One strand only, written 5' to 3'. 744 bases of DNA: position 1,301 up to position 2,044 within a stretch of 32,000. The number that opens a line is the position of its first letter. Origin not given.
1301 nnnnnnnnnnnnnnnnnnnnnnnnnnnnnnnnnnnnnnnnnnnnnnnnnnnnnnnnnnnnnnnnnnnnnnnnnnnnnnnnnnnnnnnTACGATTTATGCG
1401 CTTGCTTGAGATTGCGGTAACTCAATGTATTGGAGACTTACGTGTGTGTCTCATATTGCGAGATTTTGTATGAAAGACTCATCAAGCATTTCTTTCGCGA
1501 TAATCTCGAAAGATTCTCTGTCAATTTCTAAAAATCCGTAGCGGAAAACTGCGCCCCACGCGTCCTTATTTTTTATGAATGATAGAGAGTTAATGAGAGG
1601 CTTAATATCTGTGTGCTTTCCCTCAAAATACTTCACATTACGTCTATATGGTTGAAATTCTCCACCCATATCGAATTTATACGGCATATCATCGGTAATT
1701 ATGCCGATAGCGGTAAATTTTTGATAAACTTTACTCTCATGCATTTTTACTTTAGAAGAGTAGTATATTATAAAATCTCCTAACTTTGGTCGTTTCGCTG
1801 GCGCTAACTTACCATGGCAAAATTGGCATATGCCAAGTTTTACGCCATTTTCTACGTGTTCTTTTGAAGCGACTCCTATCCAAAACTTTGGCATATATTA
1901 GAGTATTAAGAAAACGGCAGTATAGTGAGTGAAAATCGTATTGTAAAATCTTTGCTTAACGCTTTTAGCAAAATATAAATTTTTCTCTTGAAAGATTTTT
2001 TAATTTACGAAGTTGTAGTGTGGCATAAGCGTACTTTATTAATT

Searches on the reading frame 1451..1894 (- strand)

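Call 98: search_protein_families(library=pfam, proteins=[window:1451-1894:-], max_evalue=0.01)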
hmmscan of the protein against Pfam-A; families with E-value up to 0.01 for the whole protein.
window:1451-1894:- (147 aa): 1 family
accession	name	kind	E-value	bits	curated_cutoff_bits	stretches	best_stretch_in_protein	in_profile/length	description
PF01878.24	EVE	-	5.3e-11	43.1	23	1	3-134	1-144/145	EVE domain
